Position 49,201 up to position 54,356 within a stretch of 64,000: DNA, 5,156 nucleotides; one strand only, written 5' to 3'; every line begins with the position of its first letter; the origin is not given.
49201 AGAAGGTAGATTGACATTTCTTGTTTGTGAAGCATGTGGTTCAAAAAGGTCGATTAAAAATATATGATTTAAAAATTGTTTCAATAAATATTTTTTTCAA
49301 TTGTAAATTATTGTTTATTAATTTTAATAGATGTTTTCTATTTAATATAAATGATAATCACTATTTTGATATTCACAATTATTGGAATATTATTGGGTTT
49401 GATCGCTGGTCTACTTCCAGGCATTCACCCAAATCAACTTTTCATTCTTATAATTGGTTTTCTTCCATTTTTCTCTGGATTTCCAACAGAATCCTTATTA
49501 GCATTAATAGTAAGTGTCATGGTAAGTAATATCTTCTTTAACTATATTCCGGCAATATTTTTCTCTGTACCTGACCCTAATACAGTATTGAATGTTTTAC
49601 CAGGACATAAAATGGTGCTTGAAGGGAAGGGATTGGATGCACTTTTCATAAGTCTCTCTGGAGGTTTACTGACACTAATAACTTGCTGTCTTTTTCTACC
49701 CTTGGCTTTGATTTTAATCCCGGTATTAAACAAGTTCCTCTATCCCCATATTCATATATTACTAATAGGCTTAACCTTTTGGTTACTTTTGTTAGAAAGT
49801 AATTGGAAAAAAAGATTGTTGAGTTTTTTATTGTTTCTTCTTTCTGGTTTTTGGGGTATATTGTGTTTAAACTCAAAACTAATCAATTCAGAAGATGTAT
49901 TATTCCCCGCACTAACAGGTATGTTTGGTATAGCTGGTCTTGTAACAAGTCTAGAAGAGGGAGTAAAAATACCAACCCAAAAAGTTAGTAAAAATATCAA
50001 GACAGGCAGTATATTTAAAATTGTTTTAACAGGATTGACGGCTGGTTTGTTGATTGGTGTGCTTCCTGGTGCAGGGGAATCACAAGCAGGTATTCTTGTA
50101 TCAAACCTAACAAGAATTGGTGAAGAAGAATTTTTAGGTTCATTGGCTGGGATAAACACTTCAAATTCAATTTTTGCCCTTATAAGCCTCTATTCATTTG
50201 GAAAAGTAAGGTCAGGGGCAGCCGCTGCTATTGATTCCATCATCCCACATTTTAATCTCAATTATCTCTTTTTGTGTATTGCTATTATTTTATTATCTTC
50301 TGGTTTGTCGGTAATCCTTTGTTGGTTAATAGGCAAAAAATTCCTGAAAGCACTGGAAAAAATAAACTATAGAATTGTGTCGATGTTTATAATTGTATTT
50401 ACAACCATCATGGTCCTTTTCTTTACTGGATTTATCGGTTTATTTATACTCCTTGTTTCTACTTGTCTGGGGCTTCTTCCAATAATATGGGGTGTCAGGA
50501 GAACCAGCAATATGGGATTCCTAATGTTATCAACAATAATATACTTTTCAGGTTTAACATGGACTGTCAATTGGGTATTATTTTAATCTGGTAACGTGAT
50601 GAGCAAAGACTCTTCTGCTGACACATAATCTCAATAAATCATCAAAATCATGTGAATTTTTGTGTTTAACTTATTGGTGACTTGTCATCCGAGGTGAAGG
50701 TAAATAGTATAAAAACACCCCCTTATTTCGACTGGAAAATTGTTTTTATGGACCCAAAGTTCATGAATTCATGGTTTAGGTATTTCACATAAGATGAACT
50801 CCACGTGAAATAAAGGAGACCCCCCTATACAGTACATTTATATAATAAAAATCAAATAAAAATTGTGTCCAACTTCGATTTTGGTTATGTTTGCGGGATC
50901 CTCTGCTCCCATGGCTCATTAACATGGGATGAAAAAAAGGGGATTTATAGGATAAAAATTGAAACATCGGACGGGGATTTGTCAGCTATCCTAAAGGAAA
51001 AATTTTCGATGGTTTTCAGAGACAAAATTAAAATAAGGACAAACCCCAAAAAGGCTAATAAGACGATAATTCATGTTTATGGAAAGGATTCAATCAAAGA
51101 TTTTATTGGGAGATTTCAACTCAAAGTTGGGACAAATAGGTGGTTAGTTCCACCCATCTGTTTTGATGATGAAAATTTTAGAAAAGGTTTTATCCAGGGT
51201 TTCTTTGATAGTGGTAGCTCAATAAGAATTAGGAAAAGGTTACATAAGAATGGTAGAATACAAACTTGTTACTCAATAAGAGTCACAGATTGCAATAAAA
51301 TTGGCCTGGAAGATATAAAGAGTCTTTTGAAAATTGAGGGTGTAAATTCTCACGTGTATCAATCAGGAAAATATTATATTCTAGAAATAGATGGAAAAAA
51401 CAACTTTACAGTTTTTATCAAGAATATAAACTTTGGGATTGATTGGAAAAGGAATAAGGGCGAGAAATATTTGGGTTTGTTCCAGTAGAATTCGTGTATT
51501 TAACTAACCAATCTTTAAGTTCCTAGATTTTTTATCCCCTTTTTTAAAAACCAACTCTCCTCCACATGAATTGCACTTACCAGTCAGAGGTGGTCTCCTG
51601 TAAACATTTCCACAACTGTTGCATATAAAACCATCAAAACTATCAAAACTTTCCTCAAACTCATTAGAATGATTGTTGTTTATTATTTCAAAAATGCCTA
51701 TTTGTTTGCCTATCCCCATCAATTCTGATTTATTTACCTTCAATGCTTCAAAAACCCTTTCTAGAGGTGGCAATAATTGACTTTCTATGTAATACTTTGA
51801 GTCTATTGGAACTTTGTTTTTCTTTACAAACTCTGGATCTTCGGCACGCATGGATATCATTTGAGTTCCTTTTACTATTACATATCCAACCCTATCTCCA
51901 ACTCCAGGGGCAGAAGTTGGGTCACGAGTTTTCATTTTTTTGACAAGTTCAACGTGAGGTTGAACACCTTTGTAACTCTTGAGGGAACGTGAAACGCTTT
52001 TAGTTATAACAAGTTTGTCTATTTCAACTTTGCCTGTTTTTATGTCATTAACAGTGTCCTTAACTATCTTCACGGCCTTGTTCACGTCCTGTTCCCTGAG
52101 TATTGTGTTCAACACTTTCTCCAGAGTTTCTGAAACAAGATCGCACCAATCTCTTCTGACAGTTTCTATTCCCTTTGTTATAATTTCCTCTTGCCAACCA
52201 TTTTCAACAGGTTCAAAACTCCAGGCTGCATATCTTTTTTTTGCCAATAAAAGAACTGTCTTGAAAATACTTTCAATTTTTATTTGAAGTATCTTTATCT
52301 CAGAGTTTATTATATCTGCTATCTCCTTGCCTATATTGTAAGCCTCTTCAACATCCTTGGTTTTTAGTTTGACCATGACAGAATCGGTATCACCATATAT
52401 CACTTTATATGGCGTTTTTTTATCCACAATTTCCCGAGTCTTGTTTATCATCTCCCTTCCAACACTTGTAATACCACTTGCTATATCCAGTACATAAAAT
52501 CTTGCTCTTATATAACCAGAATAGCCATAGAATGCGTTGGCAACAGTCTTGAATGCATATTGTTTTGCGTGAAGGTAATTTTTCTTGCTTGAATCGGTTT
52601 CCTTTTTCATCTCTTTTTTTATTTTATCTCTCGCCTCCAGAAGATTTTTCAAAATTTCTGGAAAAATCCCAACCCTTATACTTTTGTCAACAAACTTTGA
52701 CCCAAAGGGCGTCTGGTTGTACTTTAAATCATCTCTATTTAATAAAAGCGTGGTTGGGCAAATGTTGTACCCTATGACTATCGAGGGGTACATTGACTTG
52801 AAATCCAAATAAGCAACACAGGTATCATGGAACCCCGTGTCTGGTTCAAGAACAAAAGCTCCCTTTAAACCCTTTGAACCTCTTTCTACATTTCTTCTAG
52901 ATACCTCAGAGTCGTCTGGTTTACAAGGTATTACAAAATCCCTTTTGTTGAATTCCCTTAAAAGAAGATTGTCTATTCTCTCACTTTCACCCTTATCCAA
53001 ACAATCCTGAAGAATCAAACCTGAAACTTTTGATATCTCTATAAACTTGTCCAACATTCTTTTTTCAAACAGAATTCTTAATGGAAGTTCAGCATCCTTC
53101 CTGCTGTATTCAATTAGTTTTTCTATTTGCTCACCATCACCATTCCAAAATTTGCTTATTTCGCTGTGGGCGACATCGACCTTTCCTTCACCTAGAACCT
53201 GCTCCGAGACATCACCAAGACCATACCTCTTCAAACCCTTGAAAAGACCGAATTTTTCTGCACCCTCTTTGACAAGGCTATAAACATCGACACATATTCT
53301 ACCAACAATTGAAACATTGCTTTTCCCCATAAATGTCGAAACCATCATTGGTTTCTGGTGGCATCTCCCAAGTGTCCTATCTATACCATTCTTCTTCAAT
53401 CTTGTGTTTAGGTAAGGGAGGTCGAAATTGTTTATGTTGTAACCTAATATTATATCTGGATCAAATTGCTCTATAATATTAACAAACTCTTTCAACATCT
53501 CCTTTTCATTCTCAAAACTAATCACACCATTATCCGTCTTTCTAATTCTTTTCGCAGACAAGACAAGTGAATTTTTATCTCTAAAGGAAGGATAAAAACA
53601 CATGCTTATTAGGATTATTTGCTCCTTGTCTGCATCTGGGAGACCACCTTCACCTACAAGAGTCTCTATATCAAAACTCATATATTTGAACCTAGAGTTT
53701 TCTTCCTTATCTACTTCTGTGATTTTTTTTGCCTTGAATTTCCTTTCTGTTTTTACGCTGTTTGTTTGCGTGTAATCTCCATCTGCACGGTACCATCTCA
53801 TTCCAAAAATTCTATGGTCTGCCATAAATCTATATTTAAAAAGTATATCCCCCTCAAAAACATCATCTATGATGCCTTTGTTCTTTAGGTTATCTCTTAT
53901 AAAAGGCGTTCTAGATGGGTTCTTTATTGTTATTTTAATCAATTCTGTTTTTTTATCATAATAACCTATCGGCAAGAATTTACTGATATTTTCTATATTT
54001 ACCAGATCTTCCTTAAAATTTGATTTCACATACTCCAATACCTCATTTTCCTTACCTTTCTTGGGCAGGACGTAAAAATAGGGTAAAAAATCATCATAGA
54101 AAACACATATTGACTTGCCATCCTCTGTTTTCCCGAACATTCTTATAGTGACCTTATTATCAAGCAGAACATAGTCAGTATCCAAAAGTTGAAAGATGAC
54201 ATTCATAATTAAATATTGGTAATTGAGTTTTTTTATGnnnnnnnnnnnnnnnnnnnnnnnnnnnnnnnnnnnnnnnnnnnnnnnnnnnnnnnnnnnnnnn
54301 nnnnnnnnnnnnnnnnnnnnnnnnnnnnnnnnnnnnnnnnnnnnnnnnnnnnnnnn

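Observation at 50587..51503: Free-standing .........-fold protein with both catalytic acidic residues replaced, wedged at the 3' end of polB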

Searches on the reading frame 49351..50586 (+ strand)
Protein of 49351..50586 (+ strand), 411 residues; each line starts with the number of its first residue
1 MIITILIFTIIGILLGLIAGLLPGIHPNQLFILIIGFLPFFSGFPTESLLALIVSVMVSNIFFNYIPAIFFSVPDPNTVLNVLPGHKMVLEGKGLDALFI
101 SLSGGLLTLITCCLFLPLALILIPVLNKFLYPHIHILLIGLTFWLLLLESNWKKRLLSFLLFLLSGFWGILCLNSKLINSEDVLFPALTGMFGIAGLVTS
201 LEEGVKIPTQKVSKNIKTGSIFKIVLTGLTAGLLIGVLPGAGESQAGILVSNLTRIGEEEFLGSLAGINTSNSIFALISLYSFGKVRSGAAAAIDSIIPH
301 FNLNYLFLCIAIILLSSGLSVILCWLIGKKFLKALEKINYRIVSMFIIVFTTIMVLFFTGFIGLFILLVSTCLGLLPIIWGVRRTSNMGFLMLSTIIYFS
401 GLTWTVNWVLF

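Call 3: search_protein_families(library=pfam, proteins=[window:49351-50586:+], max_evalue=1)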
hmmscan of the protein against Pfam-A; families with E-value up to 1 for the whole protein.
window:49351-50586:+ (411 aa): 1 family
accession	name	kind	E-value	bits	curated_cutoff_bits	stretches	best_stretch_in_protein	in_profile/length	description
PF01970.21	TctA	-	1.7e-53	182.2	28.9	1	6-386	1-420/423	Tripartite tricarboxylate transporter TctA family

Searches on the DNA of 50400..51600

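Call 14: search_rna_families(source=window, start=50400, end=51600, threshold=evalue, max_evalue=1)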
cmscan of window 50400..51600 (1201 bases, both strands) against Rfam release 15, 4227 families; matches with E-value up to 1: 0.
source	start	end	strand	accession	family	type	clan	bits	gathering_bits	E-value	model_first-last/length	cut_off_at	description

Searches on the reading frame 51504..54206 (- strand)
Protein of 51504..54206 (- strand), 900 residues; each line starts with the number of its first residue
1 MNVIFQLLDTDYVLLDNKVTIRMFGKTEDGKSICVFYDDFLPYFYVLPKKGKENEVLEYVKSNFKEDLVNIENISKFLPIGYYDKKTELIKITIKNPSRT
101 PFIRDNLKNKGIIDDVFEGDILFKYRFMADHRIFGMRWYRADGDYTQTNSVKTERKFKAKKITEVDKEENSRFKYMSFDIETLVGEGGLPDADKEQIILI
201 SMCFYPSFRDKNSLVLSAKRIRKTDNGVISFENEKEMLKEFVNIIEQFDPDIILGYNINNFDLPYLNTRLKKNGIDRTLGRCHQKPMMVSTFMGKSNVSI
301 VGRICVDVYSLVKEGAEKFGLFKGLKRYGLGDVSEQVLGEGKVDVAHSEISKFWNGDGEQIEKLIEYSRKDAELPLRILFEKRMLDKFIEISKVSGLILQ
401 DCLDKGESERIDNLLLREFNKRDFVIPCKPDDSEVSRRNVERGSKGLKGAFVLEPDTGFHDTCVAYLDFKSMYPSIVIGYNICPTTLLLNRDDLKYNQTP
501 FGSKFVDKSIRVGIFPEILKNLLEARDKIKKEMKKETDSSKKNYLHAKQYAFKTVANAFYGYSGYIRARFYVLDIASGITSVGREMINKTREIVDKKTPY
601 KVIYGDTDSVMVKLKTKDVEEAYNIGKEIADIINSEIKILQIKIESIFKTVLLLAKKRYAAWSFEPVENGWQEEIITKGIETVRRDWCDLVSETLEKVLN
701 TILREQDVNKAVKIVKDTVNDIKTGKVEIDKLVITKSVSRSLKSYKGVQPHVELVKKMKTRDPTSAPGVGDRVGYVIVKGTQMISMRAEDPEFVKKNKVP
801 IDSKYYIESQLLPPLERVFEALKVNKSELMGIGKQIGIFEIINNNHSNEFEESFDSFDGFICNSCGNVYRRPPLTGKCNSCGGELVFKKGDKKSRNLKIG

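Call 3: search_protein_families(library=pfam, proteins=[window:51504-54206:-], max_evalue=1)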
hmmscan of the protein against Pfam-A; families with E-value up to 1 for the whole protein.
window:51504-54206:- (900 aa): 7 families
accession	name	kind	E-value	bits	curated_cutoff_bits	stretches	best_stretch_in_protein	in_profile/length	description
PF00136.26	DNA_pol_B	-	7.7e-122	407.8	23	1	400-821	4-452/453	DNA polymerase family B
PF03104.25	DNA_pol_B_exo1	-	5.3e-41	141.1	23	1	115-314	2-230/242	DNA polymerase family B, exonuclease domain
PF10108.15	DNA_pol_B_exo2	-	4.7e-05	23.6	24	1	232-371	35-162/213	Predicted 3'-5' exonuclease related to the exonuclease domain of PolB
PF13482.12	RNase_H_2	-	7.2e-05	23.2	22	1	178-372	3-154/165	RNase_H superfamily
PF05191.20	ADK_lid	-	0.00073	19.8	26.6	1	861-886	3-32/36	Adenylate kinase, active site lid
PF01396.24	Zn_ribbon_Top1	-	0.15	12.3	32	1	876-893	2-19/39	Topoisomerase DNA binding C4 zinc finger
PF18073.7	Zn_ribbon_LapB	-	0.52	10.5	25.7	0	860-882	1-21/28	Rubredoxin metal binding domain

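Call 61: find_homologous_proteins(query=window:51504-54206:-, max_evalue=1e-50)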
Query window:51504-54206:- (900 aa): 958 proteins with E <= 1e-50 among 8000 candidates; the best 120 are listed.
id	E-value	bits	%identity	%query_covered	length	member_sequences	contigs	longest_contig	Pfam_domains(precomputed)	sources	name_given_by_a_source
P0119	0.0e+0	2024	100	100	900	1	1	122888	PF00136.27,PF03104.26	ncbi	ncbi:MAG: DNA polymerase domain-containing protein [Candidatus Aenigmatarchaeota archaeon]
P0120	0.0e+0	1515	72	100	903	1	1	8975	PF00136.27,PF10108.16,PF03104.26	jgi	-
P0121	0.0e+0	1513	72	100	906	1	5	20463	PF00136.27,PF10108.16,PF03104.26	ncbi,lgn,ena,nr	ncbi:MAG: hypothetical protein ISS48_01995 [Candidatus Aenigmarchaeota archaeon]|nr:hypothetical pro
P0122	0.0e+0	1487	71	99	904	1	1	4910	PF00136.27,PF03104.26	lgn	-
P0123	0.0e+0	1486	70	100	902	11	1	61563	PF00136.27,PF03104.26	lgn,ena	-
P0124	0.0e+0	1478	71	100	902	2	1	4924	PF00136.27,PF03104.26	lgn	-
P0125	0.0e+0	1453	69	100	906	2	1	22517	PF00136.27,PF03104.26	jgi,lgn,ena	-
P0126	0.0e+0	1447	70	99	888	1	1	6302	PF00136.27,PF03104.26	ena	-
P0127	0.0e+0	1435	69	100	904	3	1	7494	PF00136.27,PF03104.26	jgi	-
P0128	0.0e+0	1434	69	99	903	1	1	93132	PF00136.27,PF03104.26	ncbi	-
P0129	0.0e+0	1392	67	99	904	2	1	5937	PF00136.27,PF10108.16,PF03104.26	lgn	-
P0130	0.0e+0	1347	65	100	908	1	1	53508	PF00136.27,PF10108.16,PF03104.26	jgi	-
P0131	0.0e+0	1321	64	99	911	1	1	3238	PF00136.27,PF03104.26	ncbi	-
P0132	0.0e+0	1316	64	99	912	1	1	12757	PF00136.27,PF10108.16,PF03104.26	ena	-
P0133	0.0e+0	1315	64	99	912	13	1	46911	PF00136.27,PF10108.16,PF03104.26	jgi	-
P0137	0.0e+0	1300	63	99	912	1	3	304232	PF00136.27,PF10108.16,PF03104.26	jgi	jgi:DNA polymerase I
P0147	0.0e+0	1286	62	99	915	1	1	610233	PF00136.27,PF03104.26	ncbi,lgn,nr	ncbi:MAG: DNA-directed DNA polymerase [Candidatus Aenigmarchaeota archaeon]|nr:DNA-directed DNA poly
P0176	0.0e+0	1231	61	99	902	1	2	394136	PF00136.27,PF03104.26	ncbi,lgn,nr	ncbi:MAG: DNA polymerase domain-containing protein [Candidatus Aenigmatarchaeota archaeon]|nr:hypoth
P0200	0.0e+0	1131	57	53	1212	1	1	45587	PF00136.27,PF03104.26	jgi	-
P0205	0.0e+0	1113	55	99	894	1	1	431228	PF00136.27,PF03104.26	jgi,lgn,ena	-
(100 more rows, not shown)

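Call 62: find_encoding_contigs(protein=P0123, flank=5000, max_places=1)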
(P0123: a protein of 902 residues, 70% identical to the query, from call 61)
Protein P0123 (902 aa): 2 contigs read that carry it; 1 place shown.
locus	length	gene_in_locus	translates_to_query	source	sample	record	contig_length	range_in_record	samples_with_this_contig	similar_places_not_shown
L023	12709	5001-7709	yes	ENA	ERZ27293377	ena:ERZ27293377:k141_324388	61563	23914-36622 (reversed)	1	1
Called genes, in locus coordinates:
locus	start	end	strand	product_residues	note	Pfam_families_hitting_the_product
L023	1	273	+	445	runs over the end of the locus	-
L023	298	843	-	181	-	PF00571:CBS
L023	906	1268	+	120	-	PF01870:Hjc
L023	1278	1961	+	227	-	PF00149:Metallophos, PF12850:Metallophos_2, PF14582:Metallophos_3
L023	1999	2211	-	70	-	-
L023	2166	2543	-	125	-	-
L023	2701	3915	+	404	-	PF05621:TniB (weak), PF13191:AAA_16 (weak), PF00004:AAA, PF13401:AAA_22, PF22606:Cdc6-ORC-like_ATPase_lid (weak), PF22703:Cdc6_lid, PF09079:WHD_Cdc6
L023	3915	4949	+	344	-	-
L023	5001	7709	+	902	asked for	PF03104:DNA_pol_B_exo1, PF00136:DNA_pol_B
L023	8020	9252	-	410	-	PF01970:TctA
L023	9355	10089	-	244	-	-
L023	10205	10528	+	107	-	PF01849:NAC, PF19026:UBA_HYPK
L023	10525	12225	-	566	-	-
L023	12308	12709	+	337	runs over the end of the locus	PF00953:Glycos_transf_4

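Call 63: find_encoding_contigs(protein=P0147, flank=5000, max_places=1)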
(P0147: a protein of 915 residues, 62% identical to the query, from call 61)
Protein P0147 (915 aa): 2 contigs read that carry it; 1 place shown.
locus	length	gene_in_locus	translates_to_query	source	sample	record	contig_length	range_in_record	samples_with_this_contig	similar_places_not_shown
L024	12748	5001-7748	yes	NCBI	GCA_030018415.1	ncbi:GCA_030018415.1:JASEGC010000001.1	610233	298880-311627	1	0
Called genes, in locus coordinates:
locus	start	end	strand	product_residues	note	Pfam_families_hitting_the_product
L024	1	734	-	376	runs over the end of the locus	PF01751:Toprim (weak), PF13155:Toprim_2 (weak), PF13662:Toprim_4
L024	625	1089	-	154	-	PF01751:Toprim, PF13662:Toprim_4 (weak)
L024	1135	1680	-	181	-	PF00571:CBS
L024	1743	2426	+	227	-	PF00149:Metallophos, PF12850:Metallophos_2, PF14582:Metallophos_3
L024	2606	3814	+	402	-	PF01637:ATPase_2 (weak), PF13191:AAA_16 (weak), PF00004:AAA, PF13401:AAA_22, PF22606:Cdc6-ORC-like_ATPase_lid (weak), PF22703:Cdc6_lid, PF09079:WHD_Cdc6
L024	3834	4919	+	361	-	-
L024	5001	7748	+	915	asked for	PF03104:DNA_pol_B_exo1, PF00136:DNA_pol_B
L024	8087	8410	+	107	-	PF01849:NAC, PF19026:UBA_HYPK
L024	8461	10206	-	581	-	-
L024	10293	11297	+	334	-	PF00953:Glycos_transf_4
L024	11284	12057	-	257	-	PF00483:NTP_transferase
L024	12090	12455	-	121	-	PF00892:EamA (weak)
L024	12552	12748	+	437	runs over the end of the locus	PF03721:UDPG_MGDP_dh_N, PF00984:UDPG_MGDP_dh, PF03720:UDPG_MGDP_dh_C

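Call 64: find_encoding_contigs(protein=P0205, flank=5000, max_places=1)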
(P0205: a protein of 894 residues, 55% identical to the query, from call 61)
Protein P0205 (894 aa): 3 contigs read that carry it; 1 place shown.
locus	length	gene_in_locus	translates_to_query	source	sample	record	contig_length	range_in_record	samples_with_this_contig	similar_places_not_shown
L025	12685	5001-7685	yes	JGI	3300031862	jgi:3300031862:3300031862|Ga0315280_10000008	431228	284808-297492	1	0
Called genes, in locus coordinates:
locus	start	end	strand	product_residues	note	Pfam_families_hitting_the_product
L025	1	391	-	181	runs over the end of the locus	PF00571:CBS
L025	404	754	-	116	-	PF01870:Hjc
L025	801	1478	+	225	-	PF00149:Metallophos, PF12850:Metallophos_2, PF14582:Metallophos_3 (weak)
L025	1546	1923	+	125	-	-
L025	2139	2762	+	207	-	PF01978:TrmB (weak)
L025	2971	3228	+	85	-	-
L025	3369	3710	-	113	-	-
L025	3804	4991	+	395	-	-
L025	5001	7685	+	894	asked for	PF03104:DNA_pol_B_exo1, PF00136:DNA_pol_B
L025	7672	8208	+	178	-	PF14378:PAP2_3 (weak), PF01569:PAP2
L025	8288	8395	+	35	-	-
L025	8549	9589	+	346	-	PF01385:OrfB_IS605, PF07282:Cas12f1-like_TNB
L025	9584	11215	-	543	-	-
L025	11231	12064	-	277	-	PF01402:RHH_1 (faint), PF00483:NTP_transferase, PF12804:NTP_transf_3 (weak)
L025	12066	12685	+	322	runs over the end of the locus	PF02826:2-Hacid_dh_C (weak), PF03446:NAD_binding_2 (weak), PF03721:UDPG_MGDP_dh_N, PF03807:F420_oxidored (faint), PF02558:ApbA (weak), PF00984:UDPG_MGDP_dh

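Call 70: search_protein_families(library=pfam, proteins=[P0200], max_evalue=0.001)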
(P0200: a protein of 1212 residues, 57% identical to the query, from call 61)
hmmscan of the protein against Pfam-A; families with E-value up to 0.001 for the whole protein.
P0200 (1212 aa): 3 families
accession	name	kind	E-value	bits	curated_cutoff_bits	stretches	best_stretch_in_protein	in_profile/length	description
PF00136.26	DNA_pol_B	-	3.1e-105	353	23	2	820-1188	49-452/453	DNA polymerase family B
PF03104.25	DNA_pol_B_exo1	-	9.1e-39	133.7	23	1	117-323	2-231/242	DNA polymerase family B, exonuclease domain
PF14528.11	LAGLIDADG_3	-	6e-06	26.9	22.5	1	691-766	4-78/82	LAGLIDADG-like domain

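Call 83: find_encoding_contigs(protein=P0128, flank=4000, max_places=1)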
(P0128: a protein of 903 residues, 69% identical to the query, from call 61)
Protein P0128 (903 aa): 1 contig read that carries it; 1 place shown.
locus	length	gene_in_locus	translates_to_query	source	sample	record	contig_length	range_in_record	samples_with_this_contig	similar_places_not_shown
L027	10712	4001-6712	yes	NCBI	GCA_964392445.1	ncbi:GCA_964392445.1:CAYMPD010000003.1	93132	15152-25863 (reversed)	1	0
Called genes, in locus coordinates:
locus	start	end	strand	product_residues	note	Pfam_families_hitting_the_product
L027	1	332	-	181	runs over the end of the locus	PF00571:CBS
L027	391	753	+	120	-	PF01870:Hjc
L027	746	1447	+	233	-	PF00149:Metallophos, PF12850:Metallophos_2, PF14582:Metallophos_3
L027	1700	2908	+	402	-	PF05621:TniB (weak), PF13191:AAA_16 (weak), PF00004:AAA, PF13401:AAA_22, PF22606:Cdc6-ORC-like_ATPase_lid (weak), PF22703:Cdc6_lid, PF09079:WHD_Cdc6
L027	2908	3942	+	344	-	-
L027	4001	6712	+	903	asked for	PF03104:DNA_pol_B_exo1, PF00136:DNA_pol_B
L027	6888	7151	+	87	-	-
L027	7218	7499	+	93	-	-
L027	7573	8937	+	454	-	PF18195:GatD_N, PF00710:Asparaginase, PF17763:Asparaginase_C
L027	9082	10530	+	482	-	PF02934:GatB_N, PF02637:GatB_Yqey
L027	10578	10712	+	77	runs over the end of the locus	-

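Call 84: find_encoding_contigs(protein=P0176, flank=4000, max_places=1)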
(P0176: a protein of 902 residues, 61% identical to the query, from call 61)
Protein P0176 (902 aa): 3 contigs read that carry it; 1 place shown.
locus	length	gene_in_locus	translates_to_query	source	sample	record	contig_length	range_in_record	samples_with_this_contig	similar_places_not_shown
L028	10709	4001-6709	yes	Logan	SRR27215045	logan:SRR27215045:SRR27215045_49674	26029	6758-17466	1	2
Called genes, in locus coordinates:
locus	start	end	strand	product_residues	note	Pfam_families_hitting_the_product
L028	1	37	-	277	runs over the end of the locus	PF00571:CBS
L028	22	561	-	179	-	PF00571:CBS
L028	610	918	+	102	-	-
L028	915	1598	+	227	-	PF00149:Metallophos, PF12850:Metallophos_2, PF14582:Metallophos_3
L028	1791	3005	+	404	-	PF01637:ATPase_2, PF05621:TniB (weak), PF13191:AAA_16 (weak), PF00004:AAA, PF13401:AAA_22, PF22606:Cdc6-ORC-like_ATPase_lid (weak), PF22703:Cdc6_lid, PF09079:WHD_Cdc6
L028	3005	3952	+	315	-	-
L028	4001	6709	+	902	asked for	PF03104:DNA_pol_B_exo1, PF00136:DNA_pol_B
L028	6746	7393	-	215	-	PF14527:LAGLIDADG_WhiA (faint), PF14528:LAGLIDADG_3 (faint)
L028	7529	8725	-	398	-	PF01970:TctA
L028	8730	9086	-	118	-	-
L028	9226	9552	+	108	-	PF01849:NAC, PF19026:UBA_HYPK (weak)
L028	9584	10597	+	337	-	PF00953:Glycos_transf_4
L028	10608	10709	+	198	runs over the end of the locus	PF05148:Methyltransf_8 (weak), PF13489:Methyltransf_23, PF08241:Methyltransf_11, PF08242:Methyltransf_12 (weak), PF13649:Methyltransf_25 (weak), PF13847:Methyltransf_31 (weak)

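Call 85: find_encoding_contigs(protein=P0137, flank=4000, max_places=1)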
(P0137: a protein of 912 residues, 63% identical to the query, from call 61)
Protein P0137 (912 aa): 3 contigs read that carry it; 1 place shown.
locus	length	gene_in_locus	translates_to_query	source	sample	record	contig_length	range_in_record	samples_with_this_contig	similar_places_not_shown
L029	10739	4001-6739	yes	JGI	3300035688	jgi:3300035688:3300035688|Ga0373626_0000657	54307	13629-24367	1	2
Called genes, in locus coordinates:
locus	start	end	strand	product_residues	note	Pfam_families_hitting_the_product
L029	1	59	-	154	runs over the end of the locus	PF01751:Toprim, PF13662:Toprim_4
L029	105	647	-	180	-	PF00571:CBS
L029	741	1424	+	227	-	PF00149:Metallophos, PF12850:Metallophos_2, PF14582:Metallophos_3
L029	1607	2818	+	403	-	PF01637:ATPase_2 (weak), PF13191:AAA_16 (weak), PF00004:AAA, PF13401:AAA_22, PF22606:Cdc6-ORC-like_ATPase_lid (weak), PF22703:Cdc6_lid, PF09079:WHD_Cdc6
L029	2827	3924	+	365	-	-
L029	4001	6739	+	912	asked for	PF03104:DNA_pol_B_exo1, PF10108:DNA_pol_B_exo2 (weak), PF00136:DNA_pol_B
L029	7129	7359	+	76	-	PF04014:MazE_antitoxin (weak)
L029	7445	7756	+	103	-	PF01849:NAC, PF19026:UBA_HYPK (weak)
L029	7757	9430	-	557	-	-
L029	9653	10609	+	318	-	PF00953:Glycos_transf_4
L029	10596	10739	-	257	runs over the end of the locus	PF00483:NTP_transferase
